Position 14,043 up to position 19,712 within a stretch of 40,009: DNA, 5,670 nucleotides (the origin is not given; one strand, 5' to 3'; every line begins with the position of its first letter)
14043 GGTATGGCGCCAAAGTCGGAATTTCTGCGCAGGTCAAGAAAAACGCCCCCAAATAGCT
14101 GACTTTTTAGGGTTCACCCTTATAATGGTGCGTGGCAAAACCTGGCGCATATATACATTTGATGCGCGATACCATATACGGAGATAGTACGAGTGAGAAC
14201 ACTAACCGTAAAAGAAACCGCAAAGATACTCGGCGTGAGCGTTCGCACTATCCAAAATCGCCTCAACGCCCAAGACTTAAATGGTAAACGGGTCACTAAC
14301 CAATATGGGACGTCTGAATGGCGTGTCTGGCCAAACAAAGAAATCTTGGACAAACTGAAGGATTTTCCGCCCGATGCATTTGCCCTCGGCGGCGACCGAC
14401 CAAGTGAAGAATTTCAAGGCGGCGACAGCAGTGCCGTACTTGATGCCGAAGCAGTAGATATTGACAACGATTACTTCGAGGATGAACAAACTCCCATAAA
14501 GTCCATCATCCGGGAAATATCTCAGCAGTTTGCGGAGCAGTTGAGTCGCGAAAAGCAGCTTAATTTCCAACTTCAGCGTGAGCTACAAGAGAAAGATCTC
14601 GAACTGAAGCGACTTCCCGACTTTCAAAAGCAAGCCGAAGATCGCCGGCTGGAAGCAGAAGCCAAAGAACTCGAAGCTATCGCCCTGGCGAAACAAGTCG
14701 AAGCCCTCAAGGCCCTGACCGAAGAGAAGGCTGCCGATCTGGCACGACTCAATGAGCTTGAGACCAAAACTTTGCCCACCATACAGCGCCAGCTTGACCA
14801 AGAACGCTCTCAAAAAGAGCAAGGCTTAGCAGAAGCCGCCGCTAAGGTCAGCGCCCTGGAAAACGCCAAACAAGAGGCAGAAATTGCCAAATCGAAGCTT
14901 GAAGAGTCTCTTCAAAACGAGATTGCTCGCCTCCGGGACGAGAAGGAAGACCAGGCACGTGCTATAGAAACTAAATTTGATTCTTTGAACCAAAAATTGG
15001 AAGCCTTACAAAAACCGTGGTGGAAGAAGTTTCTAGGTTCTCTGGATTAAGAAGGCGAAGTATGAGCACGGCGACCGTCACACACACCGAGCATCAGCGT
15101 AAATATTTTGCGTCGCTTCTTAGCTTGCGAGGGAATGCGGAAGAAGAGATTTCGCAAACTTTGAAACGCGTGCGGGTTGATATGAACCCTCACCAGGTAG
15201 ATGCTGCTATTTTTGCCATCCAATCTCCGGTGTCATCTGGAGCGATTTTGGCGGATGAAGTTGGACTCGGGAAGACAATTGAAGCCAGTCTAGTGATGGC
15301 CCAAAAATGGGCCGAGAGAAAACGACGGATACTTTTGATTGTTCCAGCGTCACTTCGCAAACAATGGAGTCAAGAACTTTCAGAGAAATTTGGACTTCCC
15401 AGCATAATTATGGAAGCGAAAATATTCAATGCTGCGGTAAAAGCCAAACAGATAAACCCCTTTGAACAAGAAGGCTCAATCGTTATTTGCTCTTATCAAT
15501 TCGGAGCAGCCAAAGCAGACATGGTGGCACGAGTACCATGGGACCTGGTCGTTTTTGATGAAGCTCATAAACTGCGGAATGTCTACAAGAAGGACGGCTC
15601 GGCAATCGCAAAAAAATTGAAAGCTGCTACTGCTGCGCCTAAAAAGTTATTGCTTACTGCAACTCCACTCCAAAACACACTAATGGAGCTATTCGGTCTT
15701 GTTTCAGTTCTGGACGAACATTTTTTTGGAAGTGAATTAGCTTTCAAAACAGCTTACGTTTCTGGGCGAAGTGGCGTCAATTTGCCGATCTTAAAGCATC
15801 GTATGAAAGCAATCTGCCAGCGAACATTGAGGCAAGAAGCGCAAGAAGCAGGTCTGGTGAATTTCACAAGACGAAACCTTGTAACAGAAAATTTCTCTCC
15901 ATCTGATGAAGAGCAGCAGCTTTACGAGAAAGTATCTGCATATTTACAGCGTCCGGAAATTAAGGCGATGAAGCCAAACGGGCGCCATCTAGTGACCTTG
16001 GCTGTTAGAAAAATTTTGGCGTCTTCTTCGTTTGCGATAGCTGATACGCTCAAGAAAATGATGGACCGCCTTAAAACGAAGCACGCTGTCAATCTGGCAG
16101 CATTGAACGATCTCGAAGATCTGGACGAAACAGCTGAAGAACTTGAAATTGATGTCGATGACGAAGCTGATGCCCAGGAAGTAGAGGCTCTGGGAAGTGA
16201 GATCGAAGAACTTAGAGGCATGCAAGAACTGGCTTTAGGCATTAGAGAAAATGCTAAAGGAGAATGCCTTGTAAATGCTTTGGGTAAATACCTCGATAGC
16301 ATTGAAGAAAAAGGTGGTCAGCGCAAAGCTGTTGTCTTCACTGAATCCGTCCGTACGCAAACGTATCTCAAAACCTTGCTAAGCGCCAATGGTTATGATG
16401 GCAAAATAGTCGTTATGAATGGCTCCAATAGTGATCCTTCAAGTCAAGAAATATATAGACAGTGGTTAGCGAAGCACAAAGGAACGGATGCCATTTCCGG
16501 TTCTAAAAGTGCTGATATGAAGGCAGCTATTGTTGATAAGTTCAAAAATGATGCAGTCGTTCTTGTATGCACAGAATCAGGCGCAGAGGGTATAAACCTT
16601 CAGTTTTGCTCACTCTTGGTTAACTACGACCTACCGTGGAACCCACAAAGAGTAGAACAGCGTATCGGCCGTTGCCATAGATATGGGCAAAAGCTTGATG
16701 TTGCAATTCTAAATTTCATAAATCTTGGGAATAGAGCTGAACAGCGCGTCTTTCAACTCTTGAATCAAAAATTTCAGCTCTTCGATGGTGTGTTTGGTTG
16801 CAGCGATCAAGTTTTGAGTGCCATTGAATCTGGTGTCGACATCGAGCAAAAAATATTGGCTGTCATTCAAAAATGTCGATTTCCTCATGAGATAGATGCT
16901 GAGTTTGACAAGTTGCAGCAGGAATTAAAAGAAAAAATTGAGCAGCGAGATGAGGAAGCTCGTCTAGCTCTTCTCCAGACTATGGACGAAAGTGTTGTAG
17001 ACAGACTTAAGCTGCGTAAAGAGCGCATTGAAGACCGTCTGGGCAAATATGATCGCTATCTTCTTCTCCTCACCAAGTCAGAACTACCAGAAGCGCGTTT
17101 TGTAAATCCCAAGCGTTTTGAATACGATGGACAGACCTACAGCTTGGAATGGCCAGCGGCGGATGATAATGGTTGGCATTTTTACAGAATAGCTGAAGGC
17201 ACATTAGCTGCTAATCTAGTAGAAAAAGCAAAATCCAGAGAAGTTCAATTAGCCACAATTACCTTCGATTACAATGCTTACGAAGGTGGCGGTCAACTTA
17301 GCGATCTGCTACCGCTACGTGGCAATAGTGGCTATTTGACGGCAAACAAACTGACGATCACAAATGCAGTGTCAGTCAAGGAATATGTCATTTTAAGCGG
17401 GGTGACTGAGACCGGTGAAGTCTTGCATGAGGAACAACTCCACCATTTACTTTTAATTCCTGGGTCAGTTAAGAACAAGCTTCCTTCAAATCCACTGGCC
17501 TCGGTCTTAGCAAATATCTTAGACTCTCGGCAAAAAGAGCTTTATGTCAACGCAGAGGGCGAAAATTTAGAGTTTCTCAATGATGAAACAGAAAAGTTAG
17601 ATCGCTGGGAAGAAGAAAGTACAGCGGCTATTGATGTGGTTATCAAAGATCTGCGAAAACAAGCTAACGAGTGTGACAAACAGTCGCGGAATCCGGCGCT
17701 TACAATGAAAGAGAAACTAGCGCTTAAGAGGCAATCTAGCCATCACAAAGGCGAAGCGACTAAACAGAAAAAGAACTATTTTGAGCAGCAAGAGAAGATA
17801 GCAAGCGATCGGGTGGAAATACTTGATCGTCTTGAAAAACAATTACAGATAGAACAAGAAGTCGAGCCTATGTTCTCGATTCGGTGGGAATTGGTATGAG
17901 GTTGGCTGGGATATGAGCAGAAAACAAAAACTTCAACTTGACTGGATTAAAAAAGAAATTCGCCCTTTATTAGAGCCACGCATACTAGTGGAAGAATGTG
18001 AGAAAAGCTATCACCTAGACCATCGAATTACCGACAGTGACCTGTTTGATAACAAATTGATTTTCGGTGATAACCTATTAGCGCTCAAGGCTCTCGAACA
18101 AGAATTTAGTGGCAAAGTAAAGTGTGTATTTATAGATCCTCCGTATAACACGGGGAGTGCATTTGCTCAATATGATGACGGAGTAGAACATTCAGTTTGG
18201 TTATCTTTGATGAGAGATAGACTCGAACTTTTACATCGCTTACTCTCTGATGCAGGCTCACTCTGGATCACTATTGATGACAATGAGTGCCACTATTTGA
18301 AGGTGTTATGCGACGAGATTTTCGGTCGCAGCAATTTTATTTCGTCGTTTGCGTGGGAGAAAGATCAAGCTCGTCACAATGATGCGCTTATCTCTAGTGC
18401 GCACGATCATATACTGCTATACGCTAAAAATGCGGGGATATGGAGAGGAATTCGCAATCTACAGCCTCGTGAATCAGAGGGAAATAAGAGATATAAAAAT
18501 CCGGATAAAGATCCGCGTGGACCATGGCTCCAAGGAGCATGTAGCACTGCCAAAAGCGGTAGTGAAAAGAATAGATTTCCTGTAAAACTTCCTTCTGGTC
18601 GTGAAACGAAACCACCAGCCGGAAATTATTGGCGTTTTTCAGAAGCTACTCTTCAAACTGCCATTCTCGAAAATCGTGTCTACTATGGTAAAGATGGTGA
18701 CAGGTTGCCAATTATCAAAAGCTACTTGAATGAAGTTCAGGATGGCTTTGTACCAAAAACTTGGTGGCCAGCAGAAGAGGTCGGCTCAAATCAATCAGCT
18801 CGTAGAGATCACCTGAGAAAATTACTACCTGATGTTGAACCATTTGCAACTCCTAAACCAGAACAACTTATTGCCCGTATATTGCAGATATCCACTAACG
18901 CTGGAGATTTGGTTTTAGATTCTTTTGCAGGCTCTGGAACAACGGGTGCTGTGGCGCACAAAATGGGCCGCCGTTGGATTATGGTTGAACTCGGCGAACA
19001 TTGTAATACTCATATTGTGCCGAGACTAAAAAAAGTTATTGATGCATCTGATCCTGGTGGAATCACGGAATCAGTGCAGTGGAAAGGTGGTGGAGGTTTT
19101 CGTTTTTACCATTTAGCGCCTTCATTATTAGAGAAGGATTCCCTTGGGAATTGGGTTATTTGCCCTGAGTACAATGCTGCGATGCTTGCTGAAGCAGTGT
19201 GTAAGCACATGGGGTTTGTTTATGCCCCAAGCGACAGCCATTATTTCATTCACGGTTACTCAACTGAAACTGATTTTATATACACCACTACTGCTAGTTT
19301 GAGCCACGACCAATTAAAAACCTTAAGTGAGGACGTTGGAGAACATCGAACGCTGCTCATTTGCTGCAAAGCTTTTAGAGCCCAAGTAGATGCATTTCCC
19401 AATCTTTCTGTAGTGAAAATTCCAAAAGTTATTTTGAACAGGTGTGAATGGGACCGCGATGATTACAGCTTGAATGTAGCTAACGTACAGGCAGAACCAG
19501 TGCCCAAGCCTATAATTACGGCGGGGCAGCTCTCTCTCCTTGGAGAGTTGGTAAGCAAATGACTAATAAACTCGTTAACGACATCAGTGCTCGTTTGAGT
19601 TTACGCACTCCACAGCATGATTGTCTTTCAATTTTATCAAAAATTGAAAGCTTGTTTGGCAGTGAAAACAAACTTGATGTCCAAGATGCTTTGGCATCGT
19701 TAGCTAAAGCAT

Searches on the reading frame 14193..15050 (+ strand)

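Call 16: search_protein_families(library=pfam, proteins=[window:14193-15050:+], max_evalue=0.01)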
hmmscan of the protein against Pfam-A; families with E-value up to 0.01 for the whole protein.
window:14193-15050:+ (285 aa): 4 families
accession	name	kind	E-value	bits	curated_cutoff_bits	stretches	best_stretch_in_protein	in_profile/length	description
PF12728.13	HTH_17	-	2.8e-05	24.7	27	1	4-29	2-27/51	Helix-turn-helix domain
PF13542.12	HTH_Tnp_ISL3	-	4.6e-05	23.2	27.4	0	3-25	27-48/51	Helix-turn-helix domain of transposase family ISL3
PF08281.18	Sigma70_r4_2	-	0.00083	19.4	25.7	1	4-24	27-47/54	Sigma-70, region 4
PF13384.12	HTH_23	-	0.0038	17.4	24.6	0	4-25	18-39/50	Homeodomain-like domain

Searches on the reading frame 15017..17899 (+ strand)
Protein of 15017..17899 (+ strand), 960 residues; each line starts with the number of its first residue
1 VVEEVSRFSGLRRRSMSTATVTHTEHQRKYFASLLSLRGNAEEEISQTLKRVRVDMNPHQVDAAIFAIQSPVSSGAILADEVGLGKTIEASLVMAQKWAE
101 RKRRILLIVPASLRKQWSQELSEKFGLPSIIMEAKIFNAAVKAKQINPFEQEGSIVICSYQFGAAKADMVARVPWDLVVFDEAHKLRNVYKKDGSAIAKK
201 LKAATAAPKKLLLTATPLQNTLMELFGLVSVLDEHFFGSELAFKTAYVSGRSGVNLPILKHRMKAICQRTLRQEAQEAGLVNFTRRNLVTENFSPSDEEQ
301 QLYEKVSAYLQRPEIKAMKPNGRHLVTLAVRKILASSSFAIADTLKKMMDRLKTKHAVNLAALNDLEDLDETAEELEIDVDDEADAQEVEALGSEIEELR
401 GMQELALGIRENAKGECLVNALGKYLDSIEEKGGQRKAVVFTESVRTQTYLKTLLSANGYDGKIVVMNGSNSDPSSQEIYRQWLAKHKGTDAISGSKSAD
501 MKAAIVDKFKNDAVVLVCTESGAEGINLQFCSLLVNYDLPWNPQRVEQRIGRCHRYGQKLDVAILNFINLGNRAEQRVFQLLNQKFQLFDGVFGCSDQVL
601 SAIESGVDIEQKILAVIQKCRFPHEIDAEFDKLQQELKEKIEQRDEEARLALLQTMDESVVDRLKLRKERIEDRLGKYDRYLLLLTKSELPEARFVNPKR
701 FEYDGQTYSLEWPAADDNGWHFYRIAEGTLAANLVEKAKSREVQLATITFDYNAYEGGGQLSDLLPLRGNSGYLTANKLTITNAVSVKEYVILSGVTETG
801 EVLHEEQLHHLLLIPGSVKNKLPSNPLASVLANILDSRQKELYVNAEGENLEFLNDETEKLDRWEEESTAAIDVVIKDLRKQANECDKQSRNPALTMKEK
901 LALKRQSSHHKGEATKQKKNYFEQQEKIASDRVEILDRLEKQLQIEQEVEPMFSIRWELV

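Call 16: search_protein_families(library=pfam, proteins=[window:15017-17899:+], max_evalue=0.01)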
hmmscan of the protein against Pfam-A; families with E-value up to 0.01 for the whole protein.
window:15017-17899:+ (960 aa): 5 families
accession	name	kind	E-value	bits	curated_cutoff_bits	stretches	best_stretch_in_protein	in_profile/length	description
PF00176.29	SNF2-rel_dom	-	9.5e-32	110.7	24.9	1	72-322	16-265/290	SNF2-related domain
PF00271.37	Helicase_C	-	1.4e-19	70.8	23.5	1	451-557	6-110/110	Helicase conserved C-terminal domain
PF00270.35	DEAD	-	8.9e-11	42.2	26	1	76-219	17-162/167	DEAD/DEAH box helicase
PF04851.21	ResIII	-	1.7e-09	38.3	22.5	1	71-217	21-162/164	Type III restriction enzyme, res subunit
PF13872.12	AAA_34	-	6.5e-06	25.7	27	1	73-203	60-204/306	P-loop containing NTP hydrolase pore-1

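Call 67: search_protein_families(library=padloc, proteins=[window:15017-17899:+], max_evalue=0.01)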
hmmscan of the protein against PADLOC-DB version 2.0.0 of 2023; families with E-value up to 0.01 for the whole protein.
window:15017-17899:+ (960 aa): 49 families (the best 25 are shown)
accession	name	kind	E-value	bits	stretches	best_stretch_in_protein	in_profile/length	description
PDLC02619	DrmD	-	6e-193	641.4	2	47-680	24-657/872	DrmD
PDLC02500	BrxHI|BrxHII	-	1.3e-73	247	3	476-664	492-680/933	BrxHI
PDLC02621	DrmD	-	2.7e-62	209.3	1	40-675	106-740/1040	DrmD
PDLC02623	DrmD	-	9.5e-55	183.8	2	501-608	566-675/1040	DrmD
PDLC00659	HmaA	-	1.3e-54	183.5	1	52-589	101-642/1176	SNF2 helicase / DEAD-box helicase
PDLC02504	BrxHI|BrxHII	-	2.4e-49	166.1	2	52-470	106-519/971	BrxHII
PDLC02620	DrmD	-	5e-48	161.8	1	54-660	98-678/1060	DrmD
PDLC02843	DpdE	-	4.5e-45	152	2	52-239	155-319/1091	DpdE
PDLC02840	DpdE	-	1.1e-40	137.8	2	40-237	145-322/1091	DpdE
PDLC02572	DrmA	-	3.1e-38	129.3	1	40-574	103-640/1043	DrmA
PDLC02634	DrmD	-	2.5e-36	122.9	1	44-640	80-659/900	DrmD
PDLC02846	DpdE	-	4.8e-36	122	2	23-220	132-325/1034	DpdE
PDLC02632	DrmD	-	1.6e-35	120.8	1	40-564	108-633/662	DrmD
PDLC02844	DpdE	-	1e-34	117.7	2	48-247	146-335/1074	DpdE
PDLC00633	ZorD1|ZorD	-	4.1e-31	105.9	2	50-306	441-690/908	"SWI2/SNF2 helicase, Mrr-like nuclease"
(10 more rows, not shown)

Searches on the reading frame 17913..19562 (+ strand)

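Call 16: search_protein_families(library=pfam, proteins=[window:17913-19562:+], max_evalue=0.01)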
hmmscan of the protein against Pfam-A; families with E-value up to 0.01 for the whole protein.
window:17913-19562:+ (549 aa): 3 families
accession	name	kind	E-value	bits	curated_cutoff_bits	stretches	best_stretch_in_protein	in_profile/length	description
PF01555.25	N6_N4_Mtase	-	2.2e-46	159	26.7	1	69-363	1-214/221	DNA methylase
PF03602.21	Cons_hypoth95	-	0.00059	20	24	0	57-97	103-142/182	Conserved hypothetical protein 95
PF09272.15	Hepsin-SRCR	-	0.0038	18.4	26.6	0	413-467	23-80/110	Hepsin, SRCR domain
